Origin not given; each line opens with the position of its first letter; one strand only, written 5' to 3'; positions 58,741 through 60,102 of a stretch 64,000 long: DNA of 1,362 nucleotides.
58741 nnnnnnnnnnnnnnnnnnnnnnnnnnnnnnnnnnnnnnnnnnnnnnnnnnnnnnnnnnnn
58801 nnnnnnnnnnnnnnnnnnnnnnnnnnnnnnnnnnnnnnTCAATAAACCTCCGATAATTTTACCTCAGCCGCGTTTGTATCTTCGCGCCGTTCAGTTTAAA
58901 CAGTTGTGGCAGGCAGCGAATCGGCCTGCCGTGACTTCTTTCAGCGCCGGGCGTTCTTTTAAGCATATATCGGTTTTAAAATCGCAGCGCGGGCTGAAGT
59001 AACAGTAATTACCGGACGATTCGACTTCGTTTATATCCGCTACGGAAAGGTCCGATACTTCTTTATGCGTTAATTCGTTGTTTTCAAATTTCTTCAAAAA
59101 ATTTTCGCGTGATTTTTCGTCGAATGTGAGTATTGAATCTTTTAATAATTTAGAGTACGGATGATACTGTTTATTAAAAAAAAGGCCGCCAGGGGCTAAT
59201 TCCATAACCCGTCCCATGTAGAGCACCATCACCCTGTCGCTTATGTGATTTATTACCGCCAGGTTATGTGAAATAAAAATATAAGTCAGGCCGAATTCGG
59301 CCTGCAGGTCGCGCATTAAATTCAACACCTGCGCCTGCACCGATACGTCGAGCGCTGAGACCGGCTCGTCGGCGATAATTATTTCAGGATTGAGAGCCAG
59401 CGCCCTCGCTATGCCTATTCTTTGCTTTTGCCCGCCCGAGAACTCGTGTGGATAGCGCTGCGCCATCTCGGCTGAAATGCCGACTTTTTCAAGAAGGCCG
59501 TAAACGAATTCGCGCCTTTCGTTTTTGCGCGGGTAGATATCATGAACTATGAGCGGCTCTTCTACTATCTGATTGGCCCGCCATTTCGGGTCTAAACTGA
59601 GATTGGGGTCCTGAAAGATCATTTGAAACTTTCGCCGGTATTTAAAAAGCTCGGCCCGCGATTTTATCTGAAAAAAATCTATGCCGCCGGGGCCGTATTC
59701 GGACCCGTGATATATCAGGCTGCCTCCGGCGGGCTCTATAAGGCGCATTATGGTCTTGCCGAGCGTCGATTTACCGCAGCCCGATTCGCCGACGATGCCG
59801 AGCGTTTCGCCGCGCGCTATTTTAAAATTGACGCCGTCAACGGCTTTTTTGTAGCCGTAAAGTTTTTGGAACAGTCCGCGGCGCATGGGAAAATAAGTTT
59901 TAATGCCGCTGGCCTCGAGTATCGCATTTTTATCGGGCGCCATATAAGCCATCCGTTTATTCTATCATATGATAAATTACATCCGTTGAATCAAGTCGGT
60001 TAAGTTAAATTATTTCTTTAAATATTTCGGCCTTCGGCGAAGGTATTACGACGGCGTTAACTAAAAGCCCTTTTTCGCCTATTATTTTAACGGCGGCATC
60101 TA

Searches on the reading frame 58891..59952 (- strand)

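Call 3: search_protein_families(library=pfam, proteins=[window:58891-59952:-], max_evalue=0.01)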
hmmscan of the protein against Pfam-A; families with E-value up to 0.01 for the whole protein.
window:58891-59952:- (353 aa): 9 families
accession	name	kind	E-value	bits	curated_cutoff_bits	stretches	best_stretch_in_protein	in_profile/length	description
PF00005.33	ABC_tran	-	6.7e-30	104.9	25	1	39-198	2-136/137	ABC transporter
PF08352.17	oligo_HPY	-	9.3e-09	36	27.1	1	250-330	1-65/65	Oligopeptide/dipeptide transporter, C-terminal region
PF13304.12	AAA_21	-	6.6e-05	23.5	27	0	166-234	233-303/304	AAA domain, putative AbiEii toxin, Type IV TA system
PF13401.12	AAA_22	-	0.00098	19.9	27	1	53-227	10-121/130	AAA domain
PF02463.25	SMC_N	-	0.0015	18.4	40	0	150-245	123-212/220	RecF/RecN/SMC N terminal domain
PF00006.31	ATP-synt_ab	-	0.0035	17.4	29.5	1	37-72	4-38/213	ATP synthase alpha/beta family, nucleotide-binding domain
PF05621.17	TniB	-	0.0053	16.7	22.4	0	133-227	71-160/189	Bacterial TniB protein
PF13555.12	AAA_29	-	0.0064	16.7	27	0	39-75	13-49/61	P-loop containing region of AAA domain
PF13166.12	AAA_13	-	0.0072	15.5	36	0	188-241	526-581/713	AAA domain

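Call 4: search_protein_families(library=ncbifam, proteins=[window:58891-59952:-], max_evalue=0.01)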
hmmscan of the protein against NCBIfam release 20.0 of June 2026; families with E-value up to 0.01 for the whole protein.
window:58891-59952:- (353 aa): 192 families (the best 25 are shown)
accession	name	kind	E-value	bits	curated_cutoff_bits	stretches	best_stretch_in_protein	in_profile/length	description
NF008453.0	PRK11308.1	subfamily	1.5e-96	323.6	408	1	7-350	8-325/334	dipeptide ABC transporter ATP-binding protein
NF011659.0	PRK15079.1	equivalog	1e-86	290.7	540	1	3-348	3-328/334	murein tripeptide/oligopeptide ABC transporter ATP binding protein OppF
NF043071.1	DppF_dipep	equivalog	2.2e-86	290.3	660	1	7-348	9-324/331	dipeptide ABC transporter ATP-binding subunit DppF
NF007613.0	PRK10261.1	equivalog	3.6e-82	276.7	1077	1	7-274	309-567/623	glutathione ABC transporter ATP-binding protein GsiA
NF043078.1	MMSYN1_0168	equivalog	5.5e-74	249.9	800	3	144-290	467-614/649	oligopeptide ABC transporter ATP-binding protein OppF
NF011713.0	PRK15134.1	equivalog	5.4e-70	236.5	834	1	6-269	270-524/529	microcin C ABC transporter ATP-binding protein YejF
TIGR02769.1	nickel_nikE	equivalog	1.2e-62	211.8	332.55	1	24-278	13-257/265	nickel import ATP-binding protein NikE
NF007010.1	PRK09473.1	subfamily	1.9e-58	197.7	575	1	29-350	12-313/318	oligopeptide ABC transporter ATP-binding protein OppD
NF007739.0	PRK10419.1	subfamily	1e-55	189.2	354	1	30-276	20-256/268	nickel ABC transporter ATP-binding protein NikE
NF011692.0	PRK15112.1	equivalog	9.1e-54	182.8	452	1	10-252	4-232/269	putrescine export ABC transporter ATP-binding protein SapF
NF008246.0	PRK11022.1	equivalog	1.3e-53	182.2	541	1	36-353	21-319/326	dipeptide ABC transporter ATP-binding protein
NF043079.1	MMSYN1_0167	equivalog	9.7e-52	176.5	740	2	108-284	307-484/561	oligopeptide ABC transporter ATP-binding protein OppD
NF047576.1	opine_ATP_CntF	equivalog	1e-46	159.3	385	1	36-277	18-256/264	staphylopine uptake ABC transporter ATP-binding protein CntF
NF047578.1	opine_ATP_CntD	equivalog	1.4e-45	155.6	380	1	36-273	18-252/266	staphylopine uptake ABC transporter ATP-binding protein CntD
TIGR02770.1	nickel_nikD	equivalog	3.1e-44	151.1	318.7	1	38-271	2-226/230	nickel import ATP-binding protein NikD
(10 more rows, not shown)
